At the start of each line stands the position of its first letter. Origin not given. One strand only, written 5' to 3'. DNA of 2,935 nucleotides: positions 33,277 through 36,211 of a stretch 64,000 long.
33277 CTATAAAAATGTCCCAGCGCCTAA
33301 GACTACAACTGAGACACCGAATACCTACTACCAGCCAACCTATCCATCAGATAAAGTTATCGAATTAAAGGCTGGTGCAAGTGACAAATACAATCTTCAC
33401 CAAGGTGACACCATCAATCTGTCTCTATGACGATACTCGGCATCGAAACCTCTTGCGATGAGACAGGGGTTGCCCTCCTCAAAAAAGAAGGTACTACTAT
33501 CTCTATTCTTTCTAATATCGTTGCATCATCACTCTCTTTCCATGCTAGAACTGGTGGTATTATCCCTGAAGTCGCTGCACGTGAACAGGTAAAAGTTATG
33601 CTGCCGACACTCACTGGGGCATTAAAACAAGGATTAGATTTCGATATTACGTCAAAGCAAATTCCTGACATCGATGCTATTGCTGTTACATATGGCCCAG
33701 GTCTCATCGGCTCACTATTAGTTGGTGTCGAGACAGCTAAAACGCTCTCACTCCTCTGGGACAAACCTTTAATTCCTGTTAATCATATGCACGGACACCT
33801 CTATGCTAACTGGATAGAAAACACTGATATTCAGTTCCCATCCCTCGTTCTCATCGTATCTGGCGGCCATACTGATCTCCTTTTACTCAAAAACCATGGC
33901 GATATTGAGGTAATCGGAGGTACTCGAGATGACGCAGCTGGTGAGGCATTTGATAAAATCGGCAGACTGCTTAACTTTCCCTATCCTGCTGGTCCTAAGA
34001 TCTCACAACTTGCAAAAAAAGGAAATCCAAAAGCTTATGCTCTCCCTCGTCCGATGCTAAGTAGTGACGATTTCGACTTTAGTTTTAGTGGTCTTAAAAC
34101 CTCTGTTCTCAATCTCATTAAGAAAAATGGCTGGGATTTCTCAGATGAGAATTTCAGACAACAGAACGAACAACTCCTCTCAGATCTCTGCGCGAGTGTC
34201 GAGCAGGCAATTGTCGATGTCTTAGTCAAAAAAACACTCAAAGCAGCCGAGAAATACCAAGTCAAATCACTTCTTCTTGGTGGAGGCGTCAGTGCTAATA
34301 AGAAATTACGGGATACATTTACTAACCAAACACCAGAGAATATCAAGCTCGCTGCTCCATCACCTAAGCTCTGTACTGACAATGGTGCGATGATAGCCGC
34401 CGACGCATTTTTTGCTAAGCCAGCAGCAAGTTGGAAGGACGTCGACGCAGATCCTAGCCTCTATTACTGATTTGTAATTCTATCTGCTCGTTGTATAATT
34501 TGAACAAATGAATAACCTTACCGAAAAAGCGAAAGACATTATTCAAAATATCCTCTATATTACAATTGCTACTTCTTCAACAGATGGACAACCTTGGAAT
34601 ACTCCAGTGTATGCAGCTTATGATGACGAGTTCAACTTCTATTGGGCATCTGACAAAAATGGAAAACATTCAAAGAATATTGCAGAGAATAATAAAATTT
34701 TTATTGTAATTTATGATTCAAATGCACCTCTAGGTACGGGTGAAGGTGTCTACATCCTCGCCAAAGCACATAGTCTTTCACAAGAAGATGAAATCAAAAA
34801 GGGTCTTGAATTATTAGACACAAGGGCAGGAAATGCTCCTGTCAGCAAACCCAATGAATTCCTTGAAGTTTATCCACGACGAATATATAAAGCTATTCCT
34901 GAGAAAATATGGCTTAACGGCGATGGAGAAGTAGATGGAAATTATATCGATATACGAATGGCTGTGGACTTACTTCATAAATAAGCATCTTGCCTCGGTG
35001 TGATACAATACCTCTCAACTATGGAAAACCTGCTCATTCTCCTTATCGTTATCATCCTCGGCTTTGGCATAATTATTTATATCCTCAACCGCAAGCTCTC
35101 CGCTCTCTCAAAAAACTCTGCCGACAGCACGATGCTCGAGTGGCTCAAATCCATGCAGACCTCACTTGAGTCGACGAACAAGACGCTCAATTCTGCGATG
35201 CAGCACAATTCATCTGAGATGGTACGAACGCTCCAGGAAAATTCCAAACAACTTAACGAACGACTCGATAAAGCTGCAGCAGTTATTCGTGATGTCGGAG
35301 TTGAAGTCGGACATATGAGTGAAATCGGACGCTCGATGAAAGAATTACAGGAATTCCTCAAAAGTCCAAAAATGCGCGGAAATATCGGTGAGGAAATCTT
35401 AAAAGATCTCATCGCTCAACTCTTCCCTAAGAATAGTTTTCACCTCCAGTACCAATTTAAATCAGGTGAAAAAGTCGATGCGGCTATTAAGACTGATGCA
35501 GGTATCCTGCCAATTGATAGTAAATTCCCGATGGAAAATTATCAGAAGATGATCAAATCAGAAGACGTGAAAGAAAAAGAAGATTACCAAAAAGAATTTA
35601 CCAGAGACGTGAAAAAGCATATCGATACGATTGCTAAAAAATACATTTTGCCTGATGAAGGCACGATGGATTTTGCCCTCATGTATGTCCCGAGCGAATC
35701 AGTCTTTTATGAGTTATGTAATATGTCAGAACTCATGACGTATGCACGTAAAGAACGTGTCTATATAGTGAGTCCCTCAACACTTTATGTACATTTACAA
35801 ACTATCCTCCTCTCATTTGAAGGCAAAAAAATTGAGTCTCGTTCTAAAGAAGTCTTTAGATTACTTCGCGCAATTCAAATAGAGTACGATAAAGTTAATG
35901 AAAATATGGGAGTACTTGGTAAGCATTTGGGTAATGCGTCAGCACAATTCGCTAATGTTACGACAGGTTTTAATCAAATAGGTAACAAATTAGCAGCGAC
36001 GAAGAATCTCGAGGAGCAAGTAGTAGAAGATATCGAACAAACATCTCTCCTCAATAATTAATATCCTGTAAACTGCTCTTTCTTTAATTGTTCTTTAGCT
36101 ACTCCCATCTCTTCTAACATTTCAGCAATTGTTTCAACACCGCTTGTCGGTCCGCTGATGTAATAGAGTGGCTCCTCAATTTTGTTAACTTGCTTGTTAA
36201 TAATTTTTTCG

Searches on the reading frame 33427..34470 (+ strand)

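Call 86: search_protein_families(library=pfam, proteins=[window:33427-34470:+], max_evalue=0.0001)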
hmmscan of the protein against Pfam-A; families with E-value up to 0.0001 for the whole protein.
window:33427-34470:+ (347 aa): 1 family
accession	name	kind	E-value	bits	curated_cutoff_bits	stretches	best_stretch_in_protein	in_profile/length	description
PF00814.31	TsaD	-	1.9e-89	300.3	24.8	1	27-324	2-263/264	tRNA N6-adenosine threonylcarbamoyltransferase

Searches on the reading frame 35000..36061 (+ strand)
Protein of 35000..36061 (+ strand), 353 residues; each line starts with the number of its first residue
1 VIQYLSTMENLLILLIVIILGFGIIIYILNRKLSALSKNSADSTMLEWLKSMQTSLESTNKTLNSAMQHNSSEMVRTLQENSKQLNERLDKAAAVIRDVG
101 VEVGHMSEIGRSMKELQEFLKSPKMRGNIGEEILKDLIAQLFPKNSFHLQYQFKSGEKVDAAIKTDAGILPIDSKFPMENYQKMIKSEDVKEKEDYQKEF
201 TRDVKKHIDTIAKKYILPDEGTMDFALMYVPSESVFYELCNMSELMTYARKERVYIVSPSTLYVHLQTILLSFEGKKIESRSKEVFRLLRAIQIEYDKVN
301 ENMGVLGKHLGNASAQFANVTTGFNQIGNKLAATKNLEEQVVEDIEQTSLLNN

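Call 86: search_protein_families(library=pfam, proteins=[window:35000-36061:+], max_evalue=0.0001)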
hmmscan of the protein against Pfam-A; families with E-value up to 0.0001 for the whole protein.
window:35000-36061:+ (353 aa): 1 family
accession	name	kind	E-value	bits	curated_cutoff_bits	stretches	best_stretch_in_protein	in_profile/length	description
PF02646.22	RmuC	-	1.8e-53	182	26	1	77-339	13-286/291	RmuC family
